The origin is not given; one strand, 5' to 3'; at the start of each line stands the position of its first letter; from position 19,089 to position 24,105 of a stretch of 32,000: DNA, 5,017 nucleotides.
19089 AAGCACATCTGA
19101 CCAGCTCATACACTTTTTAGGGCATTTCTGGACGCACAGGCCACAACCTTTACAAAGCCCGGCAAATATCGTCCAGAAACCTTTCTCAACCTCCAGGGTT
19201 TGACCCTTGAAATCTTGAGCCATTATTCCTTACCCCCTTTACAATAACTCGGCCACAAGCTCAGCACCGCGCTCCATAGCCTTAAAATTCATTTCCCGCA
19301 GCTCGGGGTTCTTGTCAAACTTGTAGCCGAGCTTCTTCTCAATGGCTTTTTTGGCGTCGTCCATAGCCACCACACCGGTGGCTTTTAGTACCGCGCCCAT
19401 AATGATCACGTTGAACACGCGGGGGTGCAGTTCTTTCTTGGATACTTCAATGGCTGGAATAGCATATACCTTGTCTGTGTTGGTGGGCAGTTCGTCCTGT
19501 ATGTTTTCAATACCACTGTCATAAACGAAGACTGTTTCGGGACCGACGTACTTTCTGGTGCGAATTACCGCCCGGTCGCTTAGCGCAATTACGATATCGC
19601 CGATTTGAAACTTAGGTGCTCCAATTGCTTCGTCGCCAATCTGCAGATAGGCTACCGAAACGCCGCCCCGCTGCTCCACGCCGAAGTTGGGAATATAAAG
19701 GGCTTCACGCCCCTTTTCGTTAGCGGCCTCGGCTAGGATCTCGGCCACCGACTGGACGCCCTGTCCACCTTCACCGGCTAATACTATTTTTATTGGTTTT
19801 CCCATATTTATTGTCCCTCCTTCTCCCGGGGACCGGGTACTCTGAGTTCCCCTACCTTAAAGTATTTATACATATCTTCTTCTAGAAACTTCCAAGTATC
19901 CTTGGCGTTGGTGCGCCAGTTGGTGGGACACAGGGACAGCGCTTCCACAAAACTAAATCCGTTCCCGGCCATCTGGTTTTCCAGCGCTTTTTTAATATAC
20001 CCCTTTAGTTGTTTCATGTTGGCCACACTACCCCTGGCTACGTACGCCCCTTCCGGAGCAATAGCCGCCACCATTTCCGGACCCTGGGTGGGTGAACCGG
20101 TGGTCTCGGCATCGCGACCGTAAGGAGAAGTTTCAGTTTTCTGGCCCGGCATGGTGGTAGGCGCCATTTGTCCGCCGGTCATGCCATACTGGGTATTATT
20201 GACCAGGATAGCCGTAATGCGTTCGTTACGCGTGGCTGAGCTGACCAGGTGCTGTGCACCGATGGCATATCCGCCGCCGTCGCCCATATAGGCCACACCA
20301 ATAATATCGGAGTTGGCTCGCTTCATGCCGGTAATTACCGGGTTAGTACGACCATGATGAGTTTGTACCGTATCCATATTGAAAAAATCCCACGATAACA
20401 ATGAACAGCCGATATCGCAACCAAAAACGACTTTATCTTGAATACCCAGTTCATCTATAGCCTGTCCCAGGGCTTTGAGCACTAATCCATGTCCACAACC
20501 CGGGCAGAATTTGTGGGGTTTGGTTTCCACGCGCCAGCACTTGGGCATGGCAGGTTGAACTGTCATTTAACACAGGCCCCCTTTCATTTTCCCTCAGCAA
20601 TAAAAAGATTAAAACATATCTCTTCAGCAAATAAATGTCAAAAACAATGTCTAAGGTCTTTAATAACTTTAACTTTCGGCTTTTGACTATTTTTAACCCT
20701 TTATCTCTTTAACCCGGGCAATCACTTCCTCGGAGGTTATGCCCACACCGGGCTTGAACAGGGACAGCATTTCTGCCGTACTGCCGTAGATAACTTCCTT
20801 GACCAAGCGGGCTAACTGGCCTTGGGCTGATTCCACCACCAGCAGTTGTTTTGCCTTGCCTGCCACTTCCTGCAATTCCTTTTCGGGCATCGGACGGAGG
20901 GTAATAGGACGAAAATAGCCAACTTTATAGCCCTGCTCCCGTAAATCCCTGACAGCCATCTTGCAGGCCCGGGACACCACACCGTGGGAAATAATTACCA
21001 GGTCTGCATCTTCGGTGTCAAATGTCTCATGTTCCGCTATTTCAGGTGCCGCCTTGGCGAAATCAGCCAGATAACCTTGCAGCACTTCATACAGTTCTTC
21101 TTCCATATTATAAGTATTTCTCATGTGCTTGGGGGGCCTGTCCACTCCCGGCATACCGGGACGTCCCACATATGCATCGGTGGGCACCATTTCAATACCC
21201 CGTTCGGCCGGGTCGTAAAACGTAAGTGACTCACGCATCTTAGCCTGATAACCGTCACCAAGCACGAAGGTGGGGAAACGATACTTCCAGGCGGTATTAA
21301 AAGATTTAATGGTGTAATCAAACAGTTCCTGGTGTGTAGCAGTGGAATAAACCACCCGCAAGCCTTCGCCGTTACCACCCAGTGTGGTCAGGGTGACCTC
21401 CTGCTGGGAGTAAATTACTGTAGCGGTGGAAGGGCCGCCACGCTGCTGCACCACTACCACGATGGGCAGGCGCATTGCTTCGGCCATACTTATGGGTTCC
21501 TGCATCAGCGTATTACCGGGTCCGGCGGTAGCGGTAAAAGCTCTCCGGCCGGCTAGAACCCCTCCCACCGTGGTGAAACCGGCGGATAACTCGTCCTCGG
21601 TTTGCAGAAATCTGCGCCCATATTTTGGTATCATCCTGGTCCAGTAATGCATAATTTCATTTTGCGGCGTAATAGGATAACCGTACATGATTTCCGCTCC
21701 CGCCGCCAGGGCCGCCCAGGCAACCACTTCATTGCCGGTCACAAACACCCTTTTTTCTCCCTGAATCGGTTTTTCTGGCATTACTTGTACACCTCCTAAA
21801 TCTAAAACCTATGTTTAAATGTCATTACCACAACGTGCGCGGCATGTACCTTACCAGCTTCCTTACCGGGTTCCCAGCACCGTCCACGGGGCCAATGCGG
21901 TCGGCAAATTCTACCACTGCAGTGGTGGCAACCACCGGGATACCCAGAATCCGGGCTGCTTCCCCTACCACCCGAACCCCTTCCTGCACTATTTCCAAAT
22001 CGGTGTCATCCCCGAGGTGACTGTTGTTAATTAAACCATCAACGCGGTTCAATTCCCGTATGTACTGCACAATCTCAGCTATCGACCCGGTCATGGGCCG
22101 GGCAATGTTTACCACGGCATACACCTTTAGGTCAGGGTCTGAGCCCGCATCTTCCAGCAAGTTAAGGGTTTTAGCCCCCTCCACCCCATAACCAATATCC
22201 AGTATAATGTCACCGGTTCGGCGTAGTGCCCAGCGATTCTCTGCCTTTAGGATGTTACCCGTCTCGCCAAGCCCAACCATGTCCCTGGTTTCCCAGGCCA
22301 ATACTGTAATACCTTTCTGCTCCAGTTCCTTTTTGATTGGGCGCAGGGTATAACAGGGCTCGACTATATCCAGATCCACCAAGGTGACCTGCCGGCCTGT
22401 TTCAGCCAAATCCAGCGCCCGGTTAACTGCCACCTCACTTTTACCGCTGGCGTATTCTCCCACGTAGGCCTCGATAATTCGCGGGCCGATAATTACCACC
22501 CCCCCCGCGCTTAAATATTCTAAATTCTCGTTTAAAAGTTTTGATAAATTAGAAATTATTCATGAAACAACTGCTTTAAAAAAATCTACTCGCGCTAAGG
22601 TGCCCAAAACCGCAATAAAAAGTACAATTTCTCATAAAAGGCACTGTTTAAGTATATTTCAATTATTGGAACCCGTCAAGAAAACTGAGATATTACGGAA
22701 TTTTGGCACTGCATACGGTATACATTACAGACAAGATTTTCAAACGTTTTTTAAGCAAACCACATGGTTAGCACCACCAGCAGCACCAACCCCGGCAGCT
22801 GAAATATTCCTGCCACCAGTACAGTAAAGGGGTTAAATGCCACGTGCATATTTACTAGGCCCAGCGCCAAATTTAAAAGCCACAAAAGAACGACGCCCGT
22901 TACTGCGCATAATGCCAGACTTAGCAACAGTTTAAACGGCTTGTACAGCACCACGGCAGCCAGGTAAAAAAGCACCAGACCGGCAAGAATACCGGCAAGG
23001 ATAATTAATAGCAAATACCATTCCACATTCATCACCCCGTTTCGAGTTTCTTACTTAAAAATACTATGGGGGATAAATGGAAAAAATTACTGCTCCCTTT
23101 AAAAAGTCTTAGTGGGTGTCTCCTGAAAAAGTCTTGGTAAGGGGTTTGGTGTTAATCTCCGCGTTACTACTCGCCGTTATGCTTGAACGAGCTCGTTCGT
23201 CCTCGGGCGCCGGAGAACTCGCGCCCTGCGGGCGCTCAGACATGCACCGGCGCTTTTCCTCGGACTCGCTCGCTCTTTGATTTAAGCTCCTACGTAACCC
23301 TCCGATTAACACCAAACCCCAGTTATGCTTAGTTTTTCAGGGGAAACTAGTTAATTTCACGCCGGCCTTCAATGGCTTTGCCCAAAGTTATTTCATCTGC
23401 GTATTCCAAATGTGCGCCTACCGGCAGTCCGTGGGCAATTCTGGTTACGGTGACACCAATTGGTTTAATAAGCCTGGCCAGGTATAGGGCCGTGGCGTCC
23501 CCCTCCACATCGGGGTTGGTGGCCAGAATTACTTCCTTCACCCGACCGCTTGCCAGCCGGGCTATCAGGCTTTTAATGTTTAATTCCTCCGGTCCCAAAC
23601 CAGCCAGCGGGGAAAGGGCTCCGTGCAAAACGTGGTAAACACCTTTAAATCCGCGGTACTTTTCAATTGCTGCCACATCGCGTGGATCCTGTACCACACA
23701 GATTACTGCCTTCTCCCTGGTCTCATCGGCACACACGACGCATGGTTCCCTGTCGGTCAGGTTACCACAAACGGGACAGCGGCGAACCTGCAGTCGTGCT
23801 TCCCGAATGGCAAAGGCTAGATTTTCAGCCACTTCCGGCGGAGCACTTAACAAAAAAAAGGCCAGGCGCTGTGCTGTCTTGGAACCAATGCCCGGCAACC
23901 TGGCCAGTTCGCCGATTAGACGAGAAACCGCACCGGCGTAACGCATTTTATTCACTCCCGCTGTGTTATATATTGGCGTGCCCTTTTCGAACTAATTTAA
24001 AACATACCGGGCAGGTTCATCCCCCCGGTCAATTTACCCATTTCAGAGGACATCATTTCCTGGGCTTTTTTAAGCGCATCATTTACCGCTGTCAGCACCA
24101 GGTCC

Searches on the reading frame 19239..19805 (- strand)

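Call 32: search_protein_families(library=pfam, proteins=[window:19239-19805:-], max_evalue=0.00001)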
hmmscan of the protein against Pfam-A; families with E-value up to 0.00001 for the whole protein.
window:19239-19805:- (188 aa): 1 family
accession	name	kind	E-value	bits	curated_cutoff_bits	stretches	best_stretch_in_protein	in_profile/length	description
PF01558.24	POR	-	1.7e-34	119.9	27.4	1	13-182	1-173/173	Pyruvate ferredoxin/flavodoxin oxidoreductase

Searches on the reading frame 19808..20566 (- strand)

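Call 32: search_protein_families(library=pfam, proteins=[window:19808-20566:-], max_evalue=0.00001)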
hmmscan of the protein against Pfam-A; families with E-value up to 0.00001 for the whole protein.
window:19808-20566:- (252 aa): 1 family
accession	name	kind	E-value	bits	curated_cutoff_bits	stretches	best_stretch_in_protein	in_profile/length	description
PF02775.26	TPP_enzyme_C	-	2.3e-20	73.4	21.9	1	61-208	21-150/151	Thiamine pyrophosphate enzyme, C-terminal TPP binding domain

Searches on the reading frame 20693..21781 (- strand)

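Call 32: search_protein_families(library=pfam, proteins=[window:20693-21781:-], max_evalue=0.00001)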
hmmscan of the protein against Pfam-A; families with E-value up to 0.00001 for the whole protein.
window:20693-21781:- (362 aa): 3 families
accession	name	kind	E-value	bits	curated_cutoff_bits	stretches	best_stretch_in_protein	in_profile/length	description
PF01855.24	POR_N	-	4.6e-43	148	27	1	23-244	2-222/231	Pyruvate flavodoxin/ferredoxin oxidoreductase, thiamine diP-bdg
PF17147.9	PFOR_II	-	1.4e-18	67.5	27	1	259-340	1-87/102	Pyruvate:ferredoxin oxidoreductase core domain II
PF02780.25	Transketolase_C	-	4.2e-06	27.1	25.9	1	255-319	6-70/124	Transketolase, C-terminal domain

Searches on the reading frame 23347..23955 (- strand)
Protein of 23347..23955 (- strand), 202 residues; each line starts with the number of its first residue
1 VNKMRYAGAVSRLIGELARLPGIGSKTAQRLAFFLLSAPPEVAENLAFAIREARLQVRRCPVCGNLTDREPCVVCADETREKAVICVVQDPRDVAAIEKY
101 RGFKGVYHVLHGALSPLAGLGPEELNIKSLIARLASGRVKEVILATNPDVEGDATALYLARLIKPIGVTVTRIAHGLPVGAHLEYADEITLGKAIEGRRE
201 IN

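Call 32: search_protein_families(library=pfam, proteins=[window:23347-23955:-], max_evalue=0.00001)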
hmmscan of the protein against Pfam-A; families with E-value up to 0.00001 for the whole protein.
window:23347-23955:- (202 aa): 5 families
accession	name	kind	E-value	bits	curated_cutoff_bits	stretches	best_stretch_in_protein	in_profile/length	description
PF13662.12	Toprim_4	-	8.9e-29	100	25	1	84-174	2-85/85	Toprim domain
PF21176.3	RecR_HhH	-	1.3e-15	57.4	27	1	11-53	2-44/45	RecR, helix-hairpin-helix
PF01751.28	Toprim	-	1.5e-15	57.5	23.1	1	84-172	1-95/96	Toprim domain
PF21175.2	RecR_C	-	2.9e-12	46.2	22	1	176-199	1-24/24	RecR, C-terminal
PF02132.21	RecR_ZnF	-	9.5e-09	35.3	22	1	57-77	1-21/21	RecR, Cys4-zinc finger domain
